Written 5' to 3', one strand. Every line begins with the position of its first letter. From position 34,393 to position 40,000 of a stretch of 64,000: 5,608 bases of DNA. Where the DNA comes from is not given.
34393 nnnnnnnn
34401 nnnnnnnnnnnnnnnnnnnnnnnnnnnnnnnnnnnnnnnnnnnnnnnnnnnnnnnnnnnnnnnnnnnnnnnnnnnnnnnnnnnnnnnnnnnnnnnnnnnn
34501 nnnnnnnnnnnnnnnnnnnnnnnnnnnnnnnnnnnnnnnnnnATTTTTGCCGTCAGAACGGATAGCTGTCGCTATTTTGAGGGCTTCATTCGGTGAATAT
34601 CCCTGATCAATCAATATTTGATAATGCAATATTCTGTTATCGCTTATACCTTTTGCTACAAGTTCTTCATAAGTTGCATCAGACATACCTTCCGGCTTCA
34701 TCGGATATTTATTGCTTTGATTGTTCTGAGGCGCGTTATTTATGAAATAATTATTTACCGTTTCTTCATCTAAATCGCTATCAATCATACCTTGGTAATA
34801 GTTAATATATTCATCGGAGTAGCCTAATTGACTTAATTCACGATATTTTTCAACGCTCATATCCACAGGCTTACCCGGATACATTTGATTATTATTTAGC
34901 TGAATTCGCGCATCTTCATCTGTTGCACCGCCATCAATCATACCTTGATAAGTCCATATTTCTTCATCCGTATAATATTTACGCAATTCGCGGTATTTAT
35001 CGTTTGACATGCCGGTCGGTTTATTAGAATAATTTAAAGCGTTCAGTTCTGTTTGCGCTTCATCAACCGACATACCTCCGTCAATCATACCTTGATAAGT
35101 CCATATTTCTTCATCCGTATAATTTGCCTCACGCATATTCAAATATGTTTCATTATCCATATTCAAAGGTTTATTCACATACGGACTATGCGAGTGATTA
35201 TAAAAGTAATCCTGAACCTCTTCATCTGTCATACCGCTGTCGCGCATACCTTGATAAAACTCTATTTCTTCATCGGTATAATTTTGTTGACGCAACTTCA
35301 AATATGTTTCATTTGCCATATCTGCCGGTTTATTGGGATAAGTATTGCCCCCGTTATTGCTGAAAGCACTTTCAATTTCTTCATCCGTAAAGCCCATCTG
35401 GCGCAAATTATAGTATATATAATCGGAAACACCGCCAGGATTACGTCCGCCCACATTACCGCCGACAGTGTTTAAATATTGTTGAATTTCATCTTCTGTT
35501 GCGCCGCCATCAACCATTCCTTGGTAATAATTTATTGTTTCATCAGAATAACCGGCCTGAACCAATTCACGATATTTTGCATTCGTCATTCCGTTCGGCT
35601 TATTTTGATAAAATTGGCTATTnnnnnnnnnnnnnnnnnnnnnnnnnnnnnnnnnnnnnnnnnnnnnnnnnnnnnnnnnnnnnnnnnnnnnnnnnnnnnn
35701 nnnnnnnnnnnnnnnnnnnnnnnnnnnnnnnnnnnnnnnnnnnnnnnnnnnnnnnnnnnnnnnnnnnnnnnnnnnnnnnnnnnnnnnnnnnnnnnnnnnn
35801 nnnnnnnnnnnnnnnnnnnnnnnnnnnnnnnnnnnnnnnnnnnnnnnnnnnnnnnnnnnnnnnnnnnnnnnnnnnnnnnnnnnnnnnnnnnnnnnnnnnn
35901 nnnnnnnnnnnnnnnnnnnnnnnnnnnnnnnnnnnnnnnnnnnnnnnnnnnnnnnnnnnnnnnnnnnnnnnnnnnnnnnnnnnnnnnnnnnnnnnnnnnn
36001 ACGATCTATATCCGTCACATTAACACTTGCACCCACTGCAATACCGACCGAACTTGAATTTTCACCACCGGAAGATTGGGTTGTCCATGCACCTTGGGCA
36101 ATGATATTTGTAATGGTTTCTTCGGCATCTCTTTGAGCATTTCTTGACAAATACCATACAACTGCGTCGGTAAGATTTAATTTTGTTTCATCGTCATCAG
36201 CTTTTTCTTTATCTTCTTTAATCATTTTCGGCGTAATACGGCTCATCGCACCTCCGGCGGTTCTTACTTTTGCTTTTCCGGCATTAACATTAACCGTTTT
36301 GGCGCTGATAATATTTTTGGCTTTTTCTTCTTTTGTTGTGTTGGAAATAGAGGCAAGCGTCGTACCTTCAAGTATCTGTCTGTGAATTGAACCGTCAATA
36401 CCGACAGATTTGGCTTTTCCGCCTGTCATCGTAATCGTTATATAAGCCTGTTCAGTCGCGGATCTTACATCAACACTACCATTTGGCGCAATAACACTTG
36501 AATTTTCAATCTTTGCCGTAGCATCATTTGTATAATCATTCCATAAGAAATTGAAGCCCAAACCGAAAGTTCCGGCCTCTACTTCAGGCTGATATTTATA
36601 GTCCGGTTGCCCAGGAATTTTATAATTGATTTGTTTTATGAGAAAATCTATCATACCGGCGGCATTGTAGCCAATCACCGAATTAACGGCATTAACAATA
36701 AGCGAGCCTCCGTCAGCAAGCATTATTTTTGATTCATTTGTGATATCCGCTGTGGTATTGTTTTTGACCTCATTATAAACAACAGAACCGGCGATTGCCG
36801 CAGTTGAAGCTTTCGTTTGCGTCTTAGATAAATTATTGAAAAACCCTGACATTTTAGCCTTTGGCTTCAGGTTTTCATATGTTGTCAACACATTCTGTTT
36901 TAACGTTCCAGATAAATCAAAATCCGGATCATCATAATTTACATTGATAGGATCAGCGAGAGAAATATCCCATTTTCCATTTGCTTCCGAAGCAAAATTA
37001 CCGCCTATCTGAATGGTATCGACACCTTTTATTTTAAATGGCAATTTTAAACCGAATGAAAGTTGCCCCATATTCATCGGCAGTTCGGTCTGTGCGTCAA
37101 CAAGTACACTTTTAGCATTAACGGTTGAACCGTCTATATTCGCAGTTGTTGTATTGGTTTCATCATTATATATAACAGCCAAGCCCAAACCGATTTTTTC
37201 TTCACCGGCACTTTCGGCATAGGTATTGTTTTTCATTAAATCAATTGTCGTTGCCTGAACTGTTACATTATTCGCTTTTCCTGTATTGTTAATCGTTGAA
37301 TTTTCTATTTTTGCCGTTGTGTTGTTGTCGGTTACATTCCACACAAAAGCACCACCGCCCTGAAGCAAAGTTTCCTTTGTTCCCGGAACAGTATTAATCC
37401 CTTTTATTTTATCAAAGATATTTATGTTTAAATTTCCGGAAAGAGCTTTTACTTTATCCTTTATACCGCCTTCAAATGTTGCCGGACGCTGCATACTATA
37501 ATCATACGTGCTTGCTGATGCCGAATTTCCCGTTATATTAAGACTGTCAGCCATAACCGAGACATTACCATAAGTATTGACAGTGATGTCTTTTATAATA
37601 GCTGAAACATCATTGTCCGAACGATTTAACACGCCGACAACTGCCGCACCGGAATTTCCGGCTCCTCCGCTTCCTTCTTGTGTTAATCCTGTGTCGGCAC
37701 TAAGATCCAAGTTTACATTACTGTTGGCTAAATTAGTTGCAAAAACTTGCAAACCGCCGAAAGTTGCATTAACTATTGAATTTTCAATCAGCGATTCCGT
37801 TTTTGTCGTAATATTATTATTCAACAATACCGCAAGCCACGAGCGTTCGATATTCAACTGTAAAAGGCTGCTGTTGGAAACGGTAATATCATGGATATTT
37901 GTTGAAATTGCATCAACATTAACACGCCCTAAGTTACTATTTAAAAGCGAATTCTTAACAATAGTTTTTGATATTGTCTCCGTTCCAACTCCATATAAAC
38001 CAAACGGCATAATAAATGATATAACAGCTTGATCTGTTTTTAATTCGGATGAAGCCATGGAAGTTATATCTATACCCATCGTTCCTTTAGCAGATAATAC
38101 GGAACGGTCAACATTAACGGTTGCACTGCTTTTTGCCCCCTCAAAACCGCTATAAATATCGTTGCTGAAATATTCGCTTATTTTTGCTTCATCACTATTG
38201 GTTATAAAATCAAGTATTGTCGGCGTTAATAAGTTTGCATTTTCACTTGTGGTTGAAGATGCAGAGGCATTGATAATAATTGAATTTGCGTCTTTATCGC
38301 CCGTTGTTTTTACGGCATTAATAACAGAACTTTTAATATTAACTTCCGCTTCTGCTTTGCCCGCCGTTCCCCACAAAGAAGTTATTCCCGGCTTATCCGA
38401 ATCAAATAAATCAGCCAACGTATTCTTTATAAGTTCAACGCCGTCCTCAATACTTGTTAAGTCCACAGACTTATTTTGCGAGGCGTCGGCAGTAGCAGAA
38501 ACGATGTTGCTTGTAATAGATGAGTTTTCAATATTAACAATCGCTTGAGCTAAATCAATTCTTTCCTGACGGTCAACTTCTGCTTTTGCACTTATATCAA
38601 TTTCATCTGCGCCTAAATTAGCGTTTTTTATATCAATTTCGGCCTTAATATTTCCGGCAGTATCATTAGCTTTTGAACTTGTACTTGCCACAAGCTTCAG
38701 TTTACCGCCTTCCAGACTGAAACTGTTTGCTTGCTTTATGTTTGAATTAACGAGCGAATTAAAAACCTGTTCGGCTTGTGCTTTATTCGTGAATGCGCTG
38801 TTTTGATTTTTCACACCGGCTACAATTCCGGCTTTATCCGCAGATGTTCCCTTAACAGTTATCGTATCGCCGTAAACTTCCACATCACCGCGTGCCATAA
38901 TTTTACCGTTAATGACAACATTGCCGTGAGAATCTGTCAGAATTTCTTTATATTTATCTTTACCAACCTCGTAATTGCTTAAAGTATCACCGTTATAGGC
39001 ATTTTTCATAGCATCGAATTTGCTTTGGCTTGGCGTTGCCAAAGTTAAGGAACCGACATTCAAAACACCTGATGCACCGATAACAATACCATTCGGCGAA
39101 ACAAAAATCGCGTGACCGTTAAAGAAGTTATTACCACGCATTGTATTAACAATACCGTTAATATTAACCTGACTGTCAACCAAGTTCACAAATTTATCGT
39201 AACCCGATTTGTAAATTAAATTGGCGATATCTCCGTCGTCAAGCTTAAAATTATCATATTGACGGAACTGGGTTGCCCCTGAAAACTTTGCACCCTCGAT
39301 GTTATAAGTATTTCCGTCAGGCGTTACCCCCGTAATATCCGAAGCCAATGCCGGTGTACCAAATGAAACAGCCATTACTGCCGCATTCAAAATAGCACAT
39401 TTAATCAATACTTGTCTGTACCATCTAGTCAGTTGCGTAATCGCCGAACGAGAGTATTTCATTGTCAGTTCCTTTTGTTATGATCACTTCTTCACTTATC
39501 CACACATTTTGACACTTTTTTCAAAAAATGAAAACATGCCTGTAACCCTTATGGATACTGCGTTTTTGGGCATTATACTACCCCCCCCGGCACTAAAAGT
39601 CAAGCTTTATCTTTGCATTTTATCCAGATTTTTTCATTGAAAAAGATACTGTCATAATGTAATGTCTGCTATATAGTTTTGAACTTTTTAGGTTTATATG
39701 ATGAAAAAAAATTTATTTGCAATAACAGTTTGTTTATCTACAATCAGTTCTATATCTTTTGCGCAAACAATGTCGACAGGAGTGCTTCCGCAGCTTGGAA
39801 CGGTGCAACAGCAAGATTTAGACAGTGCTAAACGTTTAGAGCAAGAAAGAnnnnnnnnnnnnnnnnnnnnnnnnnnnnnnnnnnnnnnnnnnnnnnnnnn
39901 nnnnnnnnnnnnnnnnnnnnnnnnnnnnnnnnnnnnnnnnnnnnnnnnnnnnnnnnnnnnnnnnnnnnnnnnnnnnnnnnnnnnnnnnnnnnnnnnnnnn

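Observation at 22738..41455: Two-partner secretion locus with divergent tpsA/tpsB and an unassigned C-terminal region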

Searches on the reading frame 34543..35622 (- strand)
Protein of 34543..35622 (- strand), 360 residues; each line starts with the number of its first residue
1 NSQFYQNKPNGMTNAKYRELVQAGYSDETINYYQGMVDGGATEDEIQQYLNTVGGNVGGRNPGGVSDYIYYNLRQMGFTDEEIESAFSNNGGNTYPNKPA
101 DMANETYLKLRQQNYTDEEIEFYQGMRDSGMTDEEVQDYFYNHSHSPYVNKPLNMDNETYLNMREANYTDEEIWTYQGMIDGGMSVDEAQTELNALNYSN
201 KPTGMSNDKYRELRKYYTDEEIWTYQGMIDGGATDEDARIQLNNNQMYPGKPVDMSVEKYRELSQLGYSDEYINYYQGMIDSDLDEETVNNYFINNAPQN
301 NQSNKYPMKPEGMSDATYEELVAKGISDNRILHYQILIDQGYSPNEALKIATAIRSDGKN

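Call 96: find_homologous_proteins(query=window:34543-35622:-, max_evalue=0.001)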
Query window:34543-35622:-: 4416 candidates shared short words with the query, none scored E <= 0.001.

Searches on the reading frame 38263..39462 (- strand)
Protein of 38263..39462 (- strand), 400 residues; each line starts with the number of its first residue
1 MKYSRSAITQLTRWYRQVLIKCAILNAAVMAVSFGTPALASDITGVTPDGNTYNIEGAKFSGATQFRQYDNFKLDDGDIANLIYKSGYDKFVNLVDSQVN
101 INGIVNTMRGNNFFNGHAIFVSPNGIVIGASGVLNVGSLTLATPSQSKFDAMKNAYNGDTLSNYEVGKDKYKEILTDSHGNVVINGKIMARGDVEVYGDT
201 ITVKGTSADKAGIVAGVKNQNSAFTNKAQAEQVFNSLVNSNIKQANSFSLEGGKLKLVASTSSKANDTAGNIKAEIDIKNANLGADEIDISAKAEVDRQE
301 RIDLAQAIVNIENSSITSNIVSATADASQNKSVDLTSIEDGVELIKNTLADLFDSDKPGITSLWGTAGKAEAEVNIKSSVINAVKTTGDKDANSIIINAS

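Call 9: search_protein_families(library=pfam, proteins=[window:38263-39462:-], max_evalue=10)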
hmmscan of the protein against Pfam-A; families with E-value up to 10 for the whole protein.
window:38263-39462:- (400 aa): 2 families
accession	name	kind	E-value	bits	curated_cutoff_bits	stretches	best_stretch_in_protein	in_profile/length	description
PF23862.1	CdsD_C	-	0.014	15.9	27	1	179-194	15-30/56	CdsD C-terminal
PF09188.15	DUF1951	-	0.052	13.9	24.4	1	141-175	10-44/137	Domain of unknown function (DUF1951)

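Call 10: search_protein_families(library=ncbifam, proteins=[window:38263-39462:-], max_evalue=0.1)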
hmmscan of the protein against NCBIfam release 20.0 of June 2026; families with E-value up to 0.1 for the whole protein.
window:38263-39462:- (400 aa): 4 families
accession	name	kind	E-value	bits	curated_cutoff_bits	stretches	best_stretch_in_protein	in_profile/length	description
NF012204.1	adhes_FxxPxG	domain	5.2e-43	146.6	60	1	53-206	1-152/153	leukotoxin LktA family filamentous adhesin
TIGR01901.1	adhes_NPXG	domain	0.00045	20.1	29.1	1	68-145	3-77/79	filamentous hemagglutinin N-terminal domain-containing protein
NF010758.0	PRK14161.1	equivalog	0.0017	18.1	206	1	260-356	19-118/178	nucleotide exchange factor GrpE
NF041112.1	chap_CsgH_alph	subfamily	0.084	12.9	35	0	239-281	41-82/91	curli-like amyloid fiber formation chaperone CsgH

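Call 77: search_solved_structures(query=window:38413-39462:-, max_evalue=1)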
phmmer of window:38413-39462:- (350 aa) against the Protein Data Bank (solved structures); distinct sequences matched with E-value up to 1: 1.
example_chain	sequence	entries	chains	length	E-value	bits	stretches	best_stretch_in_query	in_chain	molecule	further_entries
3mkq_B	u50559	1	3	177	0.3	13.6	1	218-289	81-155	Coatomer subunit alpha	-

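Call 86: predict_structure(alignment_id=A5)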
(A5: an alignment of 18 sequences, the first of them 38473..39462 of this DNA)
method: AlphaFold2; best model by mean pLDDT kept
length: 330 residues; sequences in the alignment: 18
mean_pLDDT: 84.0   pTM: 0.81
mean pLDDT of the five models: 84.0, 83.9, 83.6, 82.8, 82.2
residues with pLDDT >= 90: 198; 70-90: 61; 50-70: 50; < 50: 21
segments of 3 or more residues with pLDDT < 50: 1-5, 32-38, 241-248
pLDDT, mean of each block of 10 residues (from residue 1): 47 61 59 46 92 96 97 95 97 98 95 94 96 95 96 94 92 89 95 95 91 83 77 69 44 89 66 92 93 80 81 89 88
secondary structure, 60 per line:
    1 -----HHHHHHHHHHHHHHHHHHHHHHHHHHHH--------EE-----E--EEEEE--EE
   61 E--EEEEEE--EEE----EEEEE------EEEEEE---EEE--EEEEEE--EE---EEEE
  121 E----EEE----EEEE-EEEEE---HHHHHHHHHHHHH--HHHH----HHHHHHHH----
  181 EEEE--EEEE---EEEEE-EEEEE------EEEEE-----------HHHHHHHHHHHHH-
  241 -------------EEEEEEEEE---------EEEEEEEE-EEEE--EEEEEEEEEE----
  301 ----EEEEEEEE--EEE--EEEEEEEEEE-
elements in order: H6-33 E52-56 E59-61 E64-69 E72-74 E79-83 E90-95 E99-101 E104-109 E117-121 E126-128 E133-136 E138-142 H146-158 H161-164 H169-176 E181-184 E187-190 E194-198 E200-204 E211-215 H227-239 E254-262 E272-279 E281-284 E287-296 E305-312 E315-317 E320-329

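Call 89: fold_search(model_id=the predicted structure, library=pdb)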
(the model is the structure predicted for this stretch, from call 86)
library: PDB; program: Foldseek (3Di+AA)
matches with E <= 10: 122; with E <= 0.001: 2
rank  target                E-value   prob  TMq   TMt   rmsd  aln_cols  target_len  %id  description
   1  4i84_B                5.1e-04  1.00  0.35  0.42  12.9       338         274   14  The crystal structure of the Haemophilus influenzae HxuA secretion domain involved in the two-partner secretion pathwa (released 2013-11-13)
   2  4i84_A                7.5e-04  0.96  0.27  0.30  16.4       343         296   15  The crystal structure of the Haemophilus influenzae HxuA secretion domain involved in the two-partner secretion pathwa (released 2013-11-13)
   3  8cpk_A                5.3e-03  0.98  0.34  0.30  15.6       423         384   12  Crystal structure of EtpA secretion domain from Enterotoxigenic Escherichia coli (released 2024-01-10)
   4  1rwr                  1.4e-02  0.91  0.33  0.36  15.2       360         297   11  Crystal structure of filamentous hemagglutinin secretion domain (released 2004-04-13)
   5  8cpk_B                2.6e-02  0.92  0.36  0.31  14.3       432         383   13  Crystal structure of EtpA secretion domain from Enterotoxigenic Escherichia coli (released 2024-01-10)
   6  8vbb_A                6.4e-02  0.91  0.38  0.14  10.7       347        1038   12  The secreted adhesin EtpA of Enterotoxigenic Escherichia coli in complex with the mouse mAb 1G05 (released 2024-09-04)
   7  2odl                  7.8e-02  0.60  0.29  0.26  15.3       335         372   15  Crystal structure of the HMW1 secretion domain from Haemophilus influenzae (released 2007-08-21)
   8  3fy3                  8.2e-02  0.97  0.38  0.52   8.5       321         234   10  Crystal structure of truncated hemolysin A from P. mirabilis (released 2009-06-02)
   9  6pyk                  8.6e-02  0.93  0.37  0.48   9.0       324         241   11  P. mirabilis hemolysin A mutant - F80L (released 2020-08-05)
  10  4w8s                  1.1e-01  0.93  0.37  0.50   8.5       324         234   10  Crystal structure of truncated hemolysin A Q125S/Y134S from P. mirabilis at 1.5 Angstroms resolution (released 2015-10-07)
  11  6n2b_B                1.1e-01  0.44  0.25  0.23  11.7       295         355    9  The Crystal Structure of Caldicellulosiruptor kristjanssonii Tapirin C-terminal domain (released 2018-12-19)
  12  5keh                  1.2e-01  0.91  0.36  0.47   8.6       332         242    9  Truncated hemolysin A from P. mirabilis at 2.0 Angstroms resolution crystallized in a high salt condition (released 2017-03-22)
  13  5sz8_A                1.2e-01  0.18  0.18  0.26  14.9       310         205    8  Truncated hemolysin A Q125A/Y134A from P. mirabilis at 1.8 Angstroms resolution crystallized in a high salt condition (released 2017-03-22)
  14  4w8r                  1.4e-01  0.11  0.18  0.23  16.7       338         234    9  Crystal structure of hemolysin A Y134F from P. mirabilis at 1.5 Angstroms resolution (released 2015-10-07)
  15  5awg_F                1.7e-01  0.14  0.20  0.19  13.8       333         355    6  Crystal structure of Hg-bound SufB-SufC-SufD complex from Escherichia coli (released 2015-11-11)
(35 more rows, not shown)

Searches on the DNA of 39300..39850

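Call 97: search_rna_families(source=window, start=39300, end=39850, threshold=evalue, max_evalue=1)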
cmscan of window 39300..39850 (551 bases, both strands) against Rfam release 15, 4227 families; matches with E-value up to 1: 0.
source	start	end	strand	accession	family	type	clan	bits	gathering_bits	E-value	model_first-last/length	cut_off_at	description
